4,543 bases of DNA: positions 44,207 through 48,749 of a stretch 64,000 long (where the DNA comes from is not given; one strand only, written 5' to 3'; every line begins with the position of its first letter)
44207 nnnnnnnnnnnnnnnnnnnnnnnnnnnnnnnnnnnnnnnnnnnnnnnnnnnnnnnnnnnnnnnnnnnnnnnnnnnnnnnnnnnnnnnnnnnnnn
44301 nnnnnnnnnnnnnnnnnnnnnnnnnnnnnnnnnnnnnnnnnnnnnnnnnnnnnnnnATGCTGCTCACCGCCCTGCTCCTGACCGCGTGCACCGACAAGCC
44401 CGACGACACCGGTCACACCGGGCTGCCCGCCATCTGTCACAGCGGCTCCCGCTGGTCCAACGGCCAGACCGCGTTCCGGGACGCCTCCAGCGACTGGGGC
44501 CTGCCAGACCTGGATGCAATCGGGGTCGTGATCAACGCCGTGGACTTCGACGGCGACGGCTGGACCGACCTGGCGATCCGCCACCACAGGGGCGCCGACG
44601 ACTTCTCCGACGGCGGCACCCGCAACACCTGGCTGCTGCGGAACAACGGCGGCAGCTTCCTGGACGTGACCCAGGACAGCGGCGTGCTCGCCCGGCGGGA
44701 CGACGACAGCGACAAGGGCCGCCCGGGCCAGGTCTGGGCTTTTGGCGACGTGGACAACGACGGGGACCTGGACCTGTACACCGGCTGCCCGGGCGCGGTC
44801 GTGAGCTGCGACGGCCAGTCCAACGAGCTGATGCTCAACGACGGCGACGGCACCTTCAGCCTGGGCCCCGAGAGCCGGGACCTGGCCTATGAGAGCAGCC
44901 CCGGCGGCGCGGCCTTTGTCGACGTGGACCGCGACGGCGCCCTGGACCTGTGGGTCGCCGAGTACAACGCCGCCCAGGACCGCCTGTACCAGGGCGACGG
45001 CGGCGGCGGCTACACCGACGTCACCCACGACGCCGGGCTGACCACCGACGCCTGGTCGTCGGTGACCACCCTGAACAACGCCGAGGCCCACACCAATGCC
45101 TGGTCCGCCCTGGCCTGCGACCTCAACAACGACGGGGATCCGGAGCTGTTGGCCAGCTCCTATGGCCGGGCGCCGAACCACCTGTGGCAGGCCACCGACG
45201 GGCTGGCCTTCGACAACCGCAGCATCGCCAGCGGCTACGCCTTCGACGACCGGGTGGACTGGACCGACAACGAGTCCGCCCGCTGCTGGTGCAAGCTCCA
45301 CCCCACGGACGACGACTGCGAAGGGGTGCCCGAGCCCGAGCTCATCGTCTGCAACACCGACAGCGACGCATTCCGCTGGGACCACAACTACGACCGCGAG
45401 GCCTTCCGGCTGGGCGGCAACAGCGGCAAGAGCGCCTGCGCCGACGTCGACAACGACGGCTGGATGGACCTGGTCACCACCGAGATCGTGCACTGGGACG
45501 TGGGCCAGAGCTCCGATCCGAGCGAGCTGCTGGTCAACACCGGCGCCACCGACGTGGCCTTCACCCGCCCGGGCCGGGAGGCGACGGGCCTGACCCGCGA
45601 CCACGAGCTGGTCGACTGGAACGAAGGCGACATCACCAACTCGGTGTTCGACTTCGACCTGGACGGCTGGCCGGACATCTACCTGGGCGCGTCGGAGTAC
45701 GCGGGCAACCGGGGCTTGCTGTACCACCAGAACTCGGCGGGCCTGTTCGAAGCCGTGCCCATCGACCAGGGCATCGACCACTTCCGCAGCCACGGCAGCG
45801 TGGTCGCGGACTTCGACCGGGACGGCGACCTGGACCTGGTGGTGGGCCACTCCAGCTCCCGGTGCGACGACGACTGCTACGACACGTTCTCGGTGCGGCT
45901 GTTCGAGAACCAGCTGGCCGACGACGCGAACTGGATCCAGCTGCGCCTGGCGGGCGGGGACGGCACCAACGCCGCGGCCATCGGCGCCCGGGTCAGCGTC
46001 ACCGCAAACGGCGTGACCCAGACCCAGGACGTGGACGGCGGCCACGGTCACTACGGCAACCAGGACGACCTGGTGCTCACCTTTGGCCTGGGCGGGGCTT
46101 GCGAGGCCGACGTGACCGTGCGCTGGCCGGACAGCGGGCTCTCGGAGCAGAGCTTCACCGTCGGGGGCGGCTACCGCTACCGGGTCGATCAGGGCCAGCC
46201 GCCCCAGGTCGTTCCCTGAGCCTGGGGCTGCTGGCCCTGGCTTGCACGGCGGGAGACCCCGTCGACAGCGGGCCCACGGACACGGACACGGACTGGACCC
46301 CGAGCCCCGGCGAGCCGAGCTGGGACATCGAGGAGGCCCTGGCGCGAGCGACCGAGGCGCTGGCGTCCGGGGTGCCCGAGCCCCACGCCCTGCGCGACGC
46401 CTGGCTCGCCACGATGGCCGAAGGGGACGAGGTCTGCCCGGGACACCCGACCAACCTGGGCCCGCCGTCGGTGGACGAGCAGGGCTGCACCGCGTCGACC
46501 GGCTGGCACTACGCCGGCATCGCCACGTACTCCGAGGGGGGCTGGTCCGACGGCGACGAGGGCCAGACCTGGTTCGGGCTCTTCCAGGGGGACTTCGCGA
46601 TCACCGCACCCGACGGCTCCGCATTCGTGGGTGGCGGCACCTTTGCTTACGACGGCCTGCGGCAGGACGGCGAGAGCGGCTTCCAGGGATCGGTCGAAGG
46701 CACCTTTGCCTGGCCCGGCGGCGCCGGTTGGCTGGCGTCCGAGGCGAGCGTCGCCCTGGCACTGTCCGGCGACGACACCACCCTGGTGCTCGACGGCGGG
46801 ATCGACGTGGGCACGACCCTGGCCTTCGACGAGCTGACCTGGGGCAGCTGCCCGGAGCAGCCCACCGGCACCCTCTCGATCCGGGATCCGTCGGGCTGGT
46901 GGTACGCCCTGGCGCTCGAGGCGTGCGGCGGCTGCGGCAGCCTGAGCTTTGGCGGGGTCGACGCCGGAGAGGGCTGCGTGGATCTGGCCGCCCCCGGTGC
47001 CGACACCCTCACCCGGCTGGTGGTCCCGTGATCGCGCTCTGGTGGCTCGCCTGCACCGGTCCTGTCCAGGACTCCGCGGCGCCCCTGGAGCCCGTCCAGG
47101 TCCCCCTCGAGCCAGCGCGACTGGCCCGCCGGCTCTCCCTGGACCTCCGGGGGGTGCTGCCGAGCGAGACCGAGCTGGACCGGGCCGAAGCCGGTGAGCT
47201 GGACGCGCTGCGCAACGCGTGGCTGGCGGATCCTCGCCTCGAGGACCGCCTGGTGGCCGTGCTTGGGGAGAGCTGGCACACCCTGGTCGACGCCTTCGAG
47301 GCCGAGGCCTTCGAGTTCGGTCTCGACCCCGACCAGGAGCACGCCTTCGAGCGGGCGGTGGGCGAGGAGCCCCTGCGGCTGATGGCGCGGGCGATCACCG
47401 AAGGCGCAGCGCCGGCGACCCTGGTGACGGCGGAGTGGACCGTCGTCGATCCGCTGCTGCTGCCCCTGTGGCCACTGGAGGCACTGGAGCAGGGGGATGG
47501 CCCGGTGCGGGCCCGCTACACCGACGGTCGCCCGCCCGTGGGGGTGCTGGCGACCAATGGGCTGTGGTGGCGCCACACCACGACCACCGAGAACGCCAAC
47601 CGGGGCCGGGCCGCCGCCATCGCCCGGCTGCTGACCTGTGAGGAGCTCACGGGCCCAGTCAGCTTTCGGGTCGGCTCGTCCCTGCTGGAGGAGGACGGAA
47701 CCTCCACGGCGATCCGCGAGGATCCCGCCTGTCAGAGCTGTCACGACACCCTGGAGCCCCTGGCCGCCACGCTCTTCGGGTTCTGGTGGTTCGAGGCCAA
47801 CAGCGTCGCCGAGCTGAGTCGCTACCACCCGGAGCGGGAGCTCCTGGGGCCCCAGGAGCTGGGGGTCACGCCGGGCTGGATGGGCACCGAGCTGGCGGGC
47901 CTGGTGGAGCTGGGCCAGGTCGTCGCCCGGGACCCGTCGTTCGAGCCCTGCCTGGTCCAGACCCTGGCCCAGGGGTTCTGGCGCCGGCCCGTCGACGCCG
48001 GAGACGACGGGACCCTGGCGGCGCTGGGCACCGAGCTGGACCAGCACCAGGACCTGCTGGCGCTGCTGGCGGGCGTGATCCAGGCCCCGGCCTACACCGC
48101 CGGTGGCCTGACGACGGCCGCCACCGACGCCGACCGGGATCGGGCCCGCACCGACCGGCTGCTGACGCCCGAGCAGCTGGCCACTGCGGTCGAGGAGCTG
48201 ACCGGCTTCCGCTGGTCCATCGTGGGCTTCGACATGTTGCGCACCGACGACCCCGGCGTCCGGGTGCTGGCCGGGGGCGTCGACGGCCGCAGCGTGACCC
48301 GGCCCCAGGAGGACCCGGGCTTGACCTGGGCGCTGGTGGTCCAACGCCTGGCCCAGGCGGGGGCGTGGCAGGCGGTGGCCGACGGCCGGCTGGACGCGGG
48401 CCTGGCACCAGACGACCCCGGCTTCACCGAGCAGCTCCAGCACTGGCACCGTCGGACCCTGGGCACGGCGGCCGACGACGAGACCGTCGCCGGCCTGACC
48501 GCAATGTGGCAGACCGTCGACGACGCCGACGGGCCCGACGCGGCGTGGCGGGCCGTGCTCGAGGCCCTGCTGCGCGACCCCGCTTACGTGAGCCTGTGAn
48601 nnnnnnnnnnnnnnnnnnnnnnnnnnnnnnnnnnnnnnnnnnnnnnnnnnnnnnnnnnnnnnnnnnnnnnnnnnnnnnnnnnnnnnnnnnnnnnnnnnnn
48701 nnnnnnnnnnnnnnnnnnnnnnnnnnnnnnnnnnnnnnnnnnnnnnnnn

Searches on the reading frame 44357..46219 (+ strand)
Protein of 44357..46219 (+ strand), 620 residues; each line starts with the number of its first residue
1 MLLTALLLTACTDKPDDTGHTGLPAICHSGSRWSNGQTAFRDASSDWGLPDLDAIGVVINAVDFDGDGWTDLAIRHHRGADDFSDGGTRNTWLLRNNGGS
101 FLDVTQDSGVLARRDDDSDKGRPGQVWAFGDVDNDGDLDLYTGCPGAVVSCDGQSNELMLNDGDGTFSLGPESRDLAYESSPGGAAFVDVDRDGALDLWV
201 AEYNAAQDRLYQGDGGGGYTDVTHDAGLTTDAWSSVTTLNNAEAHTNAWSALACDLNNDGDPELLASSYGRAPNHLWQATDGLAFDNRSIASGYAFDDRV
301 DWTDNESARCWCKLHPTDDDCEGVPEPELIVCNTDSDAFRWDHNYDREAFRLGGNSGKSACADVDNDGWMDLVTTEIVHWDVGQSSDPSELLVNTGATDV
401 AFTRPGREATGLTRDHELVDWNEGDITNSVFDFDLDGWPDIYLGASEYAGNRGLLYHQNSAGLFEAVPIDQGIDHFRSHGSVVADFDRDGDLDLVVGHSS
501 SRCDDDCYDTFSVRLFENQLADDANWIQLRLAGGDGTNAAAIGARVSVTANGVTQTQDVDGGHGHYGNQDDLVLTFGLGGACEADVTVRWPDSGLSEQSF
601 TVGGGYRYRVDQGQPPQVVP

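Call 10: search_protein_families(library=pfam, proteins=[window:44357-46219:+], max_evalue=0.01)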
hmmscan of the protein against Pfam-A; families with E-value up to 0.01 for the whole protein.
window:44357-46219:+ (620 aa): 3 families
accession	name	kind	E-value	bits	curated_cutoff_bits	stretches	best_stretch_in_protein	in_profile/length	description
PF13517.12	FG-GAP_3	-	3.1e-29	101.8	26.9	4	432-496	1-61/61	FG-GAP-like repeat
PF01839.29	FG-GAP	-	1.2e-18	67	22.1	1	248-270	2-24/37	FG-GAP repeat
PF07593.17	UnbV_ASPIC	-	8e-12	45.3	23.4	1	541-593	1-53/68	ASPIC and UnbV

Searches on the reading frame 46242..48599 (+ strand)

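Call 11: search_protein_families(library=pfam, proteins=[window:46242-48599:+], max_evalue=0.01)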
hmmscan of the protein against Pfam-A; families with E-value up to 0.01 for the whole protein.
window:46242-48599:+ (785 aa): 4 families
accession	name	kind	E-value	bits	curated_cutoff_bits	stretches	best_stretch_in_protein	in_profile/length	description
PF07624.16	PSD2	-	0.0001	22.4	25.8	1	548-617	2-73/74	Protein of unknown function (DUF1585)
PF07631.16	PSD4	-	0.0003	21.7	23.3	1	289-406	1-122/128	Protein of unknown function (DUF1592)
PF07627.16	PSCyt3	-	0.0038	17.9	27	1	434-511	3-85/98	Protein of unknown function (DUF1588)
PF07637.16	PSD5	-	0.0053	17.5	34.2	0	572-604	6-38/62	Protein of unknown function (DUF1595)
